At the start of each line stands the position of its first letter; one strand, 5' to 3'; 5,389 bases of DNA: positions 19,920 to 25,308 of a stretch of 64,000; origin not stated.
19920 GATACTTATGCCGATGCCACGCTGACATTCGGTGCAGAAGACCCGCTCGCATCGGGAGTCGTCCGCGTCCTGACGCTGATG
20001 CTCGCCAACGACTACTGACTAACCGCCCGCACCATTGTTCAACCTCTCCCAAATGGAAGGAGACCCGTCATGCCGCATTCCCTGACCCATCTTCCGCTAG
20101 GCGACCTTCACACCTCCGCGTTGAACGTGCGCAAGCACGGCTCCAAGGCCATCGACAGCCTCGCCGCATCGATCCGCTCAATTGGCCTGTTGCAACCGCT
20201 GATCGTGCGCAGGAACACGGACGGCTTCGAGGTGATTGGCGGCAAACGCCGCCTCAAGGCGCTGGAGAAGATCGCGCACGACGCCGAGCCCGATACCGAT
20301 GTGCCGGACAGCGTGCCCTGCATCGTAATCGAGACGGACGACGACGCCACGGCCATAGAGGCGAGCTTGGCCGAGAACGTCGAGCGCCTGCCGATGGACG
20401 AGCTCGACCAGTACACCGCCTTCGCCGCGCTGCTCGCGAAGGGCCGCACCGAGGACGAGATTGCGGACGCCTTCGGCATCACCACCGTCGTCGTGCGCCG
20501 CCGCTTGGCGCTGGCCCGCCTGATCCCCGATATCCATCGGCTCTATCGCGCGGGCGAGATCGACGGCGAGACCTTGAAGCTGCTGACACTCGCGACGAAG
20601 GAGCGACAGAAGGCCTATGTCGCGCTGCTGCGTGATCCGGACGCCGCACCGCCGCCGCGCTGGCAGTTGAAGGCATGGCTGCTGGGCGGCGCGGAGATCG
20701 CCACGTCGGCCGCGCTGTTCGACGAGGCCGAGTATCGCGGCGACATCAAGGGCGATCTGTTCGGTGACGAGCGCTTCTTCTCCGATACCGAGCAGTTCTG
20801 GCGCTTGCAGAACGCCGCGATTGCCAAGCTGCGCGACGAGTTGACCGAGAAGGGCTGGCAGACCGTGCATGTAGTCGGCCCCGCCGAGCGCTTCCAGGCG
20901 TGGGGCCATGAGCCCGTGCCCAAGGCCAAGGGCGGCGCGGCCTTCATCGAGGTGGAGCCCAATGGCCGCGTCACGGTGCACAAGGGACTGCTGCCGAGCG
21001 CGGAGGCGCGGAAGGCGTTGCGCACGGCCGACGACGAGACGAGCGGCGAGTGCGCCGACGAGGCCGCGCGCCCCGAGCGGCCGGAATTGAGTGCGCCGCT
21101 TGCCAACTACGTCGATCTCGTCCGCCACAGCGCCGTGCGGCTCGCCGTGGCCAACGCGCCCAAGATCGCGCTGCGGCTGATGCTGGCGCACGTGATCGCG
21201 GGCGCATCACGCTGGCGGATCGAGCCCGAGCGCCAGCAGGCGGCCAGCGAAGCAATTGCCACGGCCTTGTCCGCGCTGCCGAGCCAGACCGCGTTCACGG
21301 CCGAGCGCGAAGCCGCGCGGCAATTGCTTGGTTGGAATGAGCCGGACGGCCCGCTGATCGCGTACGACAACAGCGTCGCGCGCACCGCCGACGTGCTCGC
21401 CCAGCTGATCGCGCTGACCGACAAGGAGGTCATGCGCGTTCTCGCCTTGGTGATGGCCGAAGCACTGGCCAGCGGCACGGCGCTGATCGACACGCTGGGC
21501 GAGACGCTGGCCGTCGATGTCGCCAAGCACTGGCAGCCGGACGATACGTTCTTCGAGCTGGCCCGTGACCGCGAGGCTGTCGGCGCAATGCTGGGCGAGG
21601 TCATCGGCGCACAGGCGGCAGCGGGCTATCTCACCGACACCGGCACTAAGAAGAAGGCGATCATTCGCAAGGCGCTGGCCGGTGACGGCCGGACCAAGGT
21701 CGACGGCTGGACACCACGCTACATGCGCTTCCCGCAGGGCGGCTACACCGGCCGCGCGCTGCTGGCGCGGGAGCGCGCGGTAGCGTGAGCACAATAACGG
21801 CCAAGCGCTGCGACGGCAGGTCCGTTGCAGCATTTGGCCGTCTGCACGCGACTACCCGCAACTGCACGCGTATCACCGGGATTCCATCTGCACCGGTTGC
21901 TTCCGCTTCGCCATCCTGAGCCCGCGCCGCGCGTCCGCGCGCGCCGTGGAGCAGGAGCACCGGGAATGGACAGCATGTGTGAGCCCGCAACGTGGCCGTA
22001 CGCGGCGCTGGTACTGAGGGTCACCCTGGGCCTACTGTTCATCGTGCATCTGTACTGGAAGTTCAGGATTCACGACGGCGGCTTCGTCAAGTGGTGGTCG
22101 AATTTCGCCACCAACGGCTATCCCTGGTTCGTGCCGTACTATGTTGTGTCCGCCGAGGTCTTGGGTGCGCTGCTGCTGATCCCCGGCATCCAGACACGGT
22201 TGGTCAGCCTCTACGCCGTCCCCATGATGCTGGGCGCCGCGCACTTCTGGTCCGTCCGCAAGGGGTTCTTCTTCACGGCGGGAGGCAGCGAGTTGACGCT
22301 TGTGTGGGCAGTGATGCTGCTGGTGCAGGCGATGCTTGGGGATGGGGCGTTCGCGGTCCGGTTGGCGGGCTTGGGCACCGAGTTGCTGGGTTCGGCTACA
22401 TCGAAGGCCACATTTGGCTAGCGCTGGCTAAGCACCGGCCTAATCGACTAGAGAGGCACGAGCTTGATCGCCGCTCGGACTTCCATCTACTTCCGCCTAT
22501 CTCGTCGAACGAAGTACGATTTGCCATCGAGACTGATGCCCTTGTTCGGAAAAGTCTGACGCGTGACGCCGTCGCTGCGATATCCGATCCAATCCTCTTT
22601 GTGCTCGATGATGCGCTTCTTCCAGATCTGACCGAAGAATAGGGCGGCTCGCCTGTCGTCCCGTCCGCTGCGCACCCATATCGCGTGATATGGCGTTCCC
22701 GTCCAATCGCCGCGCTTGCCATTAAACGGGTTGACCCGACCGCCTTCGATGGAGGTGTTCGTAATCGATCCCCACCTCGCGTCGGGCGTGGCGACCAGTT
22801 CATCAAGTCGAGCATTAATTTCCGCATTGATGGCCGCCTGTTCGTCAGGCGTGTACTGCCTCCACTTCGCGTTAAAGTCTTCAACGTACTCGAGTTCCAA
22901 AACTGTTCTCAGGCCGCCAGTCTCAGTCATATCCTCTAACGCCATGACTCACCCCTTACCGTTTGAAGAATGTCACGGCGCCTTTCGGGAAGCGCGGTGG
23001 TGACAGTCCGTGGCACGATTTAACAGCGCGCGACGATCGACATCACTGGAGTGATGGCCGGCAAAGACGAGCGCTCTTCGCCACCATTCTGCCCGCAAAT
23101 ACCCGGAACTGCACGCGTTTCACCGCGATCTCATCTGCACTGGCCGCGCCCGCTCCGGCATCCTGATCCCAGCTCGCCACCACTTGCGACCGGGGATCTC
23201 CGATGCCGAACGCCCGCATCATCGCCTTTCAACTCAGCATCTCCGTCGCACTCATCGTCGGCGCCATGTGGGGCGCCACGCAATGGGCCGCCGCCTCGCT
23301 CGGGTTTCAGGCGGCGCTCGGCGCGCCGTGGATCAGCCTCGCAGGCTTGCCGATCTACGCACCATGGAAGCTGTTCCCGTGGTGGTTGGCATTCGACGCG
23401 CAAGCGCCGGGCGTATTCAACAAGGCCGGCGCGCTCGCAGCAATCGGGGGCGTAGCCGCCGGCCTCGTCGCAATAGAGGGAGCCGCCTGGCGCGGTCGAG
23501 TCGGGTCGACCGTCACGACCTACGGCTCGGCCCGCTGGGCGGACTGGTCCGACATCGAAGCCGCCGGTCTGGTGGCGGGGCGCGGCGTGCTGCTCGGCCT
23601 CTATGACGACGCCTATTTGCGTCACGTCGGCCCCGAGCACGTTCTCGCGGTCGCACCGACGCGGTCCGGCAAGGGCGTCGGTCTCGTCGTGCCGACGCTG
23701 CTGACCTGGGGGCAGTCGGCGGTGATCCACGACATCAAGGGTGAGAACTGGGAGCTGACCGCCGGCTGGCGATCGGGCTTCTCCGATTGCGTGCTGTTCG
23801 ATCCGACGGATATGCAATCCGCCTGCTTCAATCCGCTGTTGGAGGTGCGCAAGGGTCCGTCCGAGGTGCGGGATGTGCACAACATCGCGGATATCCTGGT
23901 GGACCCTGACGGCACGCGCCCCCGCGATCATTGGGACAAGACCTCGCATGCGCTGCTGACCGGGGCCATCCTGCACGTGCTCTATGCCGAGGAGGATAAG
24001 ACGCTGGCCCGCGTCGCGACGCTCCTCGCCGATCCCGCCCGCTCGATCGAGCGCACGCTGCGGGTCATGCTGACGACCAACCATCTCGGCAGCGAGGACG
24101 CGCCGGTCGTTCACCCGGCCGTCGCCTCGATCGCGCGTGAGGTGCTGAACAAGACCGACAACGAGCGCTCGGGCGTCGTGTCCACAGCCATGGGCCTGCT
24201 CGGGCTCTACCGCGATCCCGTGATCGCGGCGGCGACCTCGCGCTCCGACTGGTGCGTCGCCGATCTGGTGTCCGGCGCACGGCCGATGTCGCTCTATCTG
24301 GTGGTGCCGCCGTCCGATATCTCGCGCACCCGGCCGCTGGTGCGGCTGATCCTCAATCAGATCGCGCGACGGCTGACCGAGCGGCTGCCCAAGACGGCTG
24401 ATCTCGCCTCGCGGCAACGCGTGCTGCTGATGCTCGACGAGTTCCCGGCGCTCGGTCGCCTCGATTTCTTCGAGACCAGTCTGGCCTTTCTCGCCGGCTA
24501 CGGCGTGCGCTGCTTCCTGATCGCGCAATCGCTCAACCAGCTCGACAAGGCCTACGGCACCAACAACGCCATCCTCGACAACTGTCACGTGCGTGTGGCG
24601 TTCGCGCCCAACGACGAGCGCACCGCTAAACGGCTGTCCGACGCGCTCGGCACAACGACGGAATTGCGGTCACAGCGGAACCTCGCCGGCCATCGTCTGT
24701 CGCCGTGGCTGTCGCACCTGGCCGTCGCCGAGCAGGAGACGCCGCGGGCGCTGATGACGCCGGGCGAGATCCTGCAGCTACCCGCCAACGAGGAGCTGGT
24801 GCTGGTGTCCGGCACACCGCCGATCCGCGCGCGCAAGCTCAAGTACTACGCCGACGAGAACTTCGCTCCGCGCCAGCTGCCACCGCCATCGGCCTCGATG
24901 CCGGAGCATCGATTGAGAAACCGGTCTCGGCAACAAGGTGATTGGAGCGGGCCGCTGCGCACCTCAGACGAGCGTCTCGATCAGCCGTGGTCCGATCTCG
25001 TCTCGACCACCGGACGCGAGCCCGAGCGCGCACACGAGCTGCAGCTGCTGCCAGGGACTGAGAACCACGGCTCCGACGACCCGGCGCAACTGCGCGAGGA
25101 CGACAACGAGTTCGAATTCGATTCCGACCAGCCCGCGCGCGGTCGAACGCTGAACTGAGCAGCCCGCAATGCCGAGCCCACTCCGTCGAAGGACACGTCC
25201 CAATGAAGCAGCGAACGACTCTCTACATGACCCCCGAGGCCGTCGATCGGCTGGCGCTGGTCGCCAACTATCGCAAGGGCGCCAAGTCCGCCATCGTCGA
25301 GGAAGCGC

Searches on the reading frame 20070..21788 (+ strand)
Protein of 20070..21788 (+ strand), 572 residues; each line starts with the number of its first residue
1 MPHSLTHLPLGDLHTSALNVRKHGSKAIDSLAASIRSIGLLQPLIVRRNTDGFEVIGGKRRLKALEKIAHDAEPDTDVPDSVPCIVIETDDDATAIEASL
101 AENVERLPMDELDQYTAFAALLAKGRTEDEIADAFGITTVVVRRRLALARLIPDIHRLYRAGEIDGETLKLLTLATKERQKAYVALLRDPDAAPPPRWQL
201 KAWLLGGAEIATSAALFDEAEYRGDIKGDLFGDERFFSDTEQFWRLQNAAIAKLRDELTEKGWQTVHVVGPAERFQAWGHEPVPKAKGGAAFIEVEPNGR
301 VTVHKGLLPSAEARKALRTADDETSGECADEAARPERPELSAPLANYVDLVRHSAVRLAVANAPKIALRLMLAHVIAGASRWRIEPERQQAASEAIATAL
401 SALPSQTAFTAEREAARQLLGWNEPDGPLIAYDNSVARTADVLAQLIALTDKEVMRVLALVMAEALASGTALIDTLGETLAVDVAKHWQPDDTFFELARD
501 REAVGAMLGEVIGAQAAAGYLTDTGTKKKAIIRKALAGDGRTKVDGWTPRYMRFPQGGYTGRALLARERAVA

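Call 12: search_protein_families(library=pfam, proteins=[window:20070-21788:+], max_evalue=0.001)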
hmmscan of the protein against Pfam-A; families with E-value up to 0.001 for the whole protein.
window:20070-21788:+ (572 aa): 1 family
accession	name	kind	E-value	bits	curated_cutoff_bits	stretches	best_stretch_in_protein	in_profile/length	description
PF02195.25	ParB_N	-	1.5e-11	44.6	26.3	1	5-104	3-94/95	ParB N-terminal domain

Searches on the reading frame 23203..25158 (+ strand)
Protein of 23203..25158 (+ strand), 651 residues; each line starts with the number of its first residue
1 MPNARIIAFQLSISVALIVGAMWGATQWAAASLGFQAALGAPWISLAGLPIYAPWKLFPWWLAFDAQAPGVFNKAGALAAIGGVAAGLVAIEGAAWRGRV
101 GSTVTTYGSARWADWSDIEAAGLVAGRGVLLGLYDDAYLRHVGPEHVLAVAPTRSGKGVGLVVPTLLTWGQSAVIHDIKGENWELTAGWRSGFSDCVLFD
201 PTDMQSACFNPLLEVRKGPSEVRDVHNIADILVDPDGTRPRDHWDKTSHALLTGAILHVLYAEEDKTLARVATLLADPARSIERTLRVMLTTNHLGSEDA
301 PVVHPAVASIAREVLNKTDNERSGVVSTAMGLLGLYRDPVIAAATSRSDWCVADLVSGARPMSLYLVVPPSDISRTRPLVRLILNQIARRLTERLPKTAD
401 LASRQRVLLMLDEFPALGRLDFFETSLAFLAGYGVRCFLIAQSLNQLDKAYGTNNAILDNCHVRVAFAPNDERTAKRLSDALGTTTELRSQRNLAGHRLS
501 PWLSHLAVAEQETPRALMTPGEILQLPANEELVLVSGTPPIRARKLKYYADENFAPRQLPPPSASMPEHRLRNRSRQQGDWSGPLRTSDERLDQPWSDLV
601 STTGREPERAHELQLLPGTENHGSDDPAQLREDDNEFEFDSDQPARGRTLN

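Call 12: search_protein_families(library=pfam, proteins=[window:23203-25158:+], max_evalue=0.001)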
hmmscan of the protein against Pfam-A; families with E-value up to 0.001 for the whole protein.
window:23203-25158:+ (651 aa): 3 families
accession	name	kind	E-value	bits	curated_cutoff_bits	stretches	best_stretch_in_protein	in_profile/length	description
PF02534.20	T4SS-DNA_transf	-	8.5e-105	351.7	20.1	1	114-561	4-458/468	Type IV secretory system Conjugative DNA transfer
PF10412.15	TrwB_AAD_bind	-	3.7e-29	102.2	20.5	1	168-541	41-381/387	Type IV secretion-system coupling protein DNA-binding domain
PF12696.13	TraG-D_C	-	3.3e-28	98.6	22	1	406-527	1-125/126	TraM recognition site of TraD and TraG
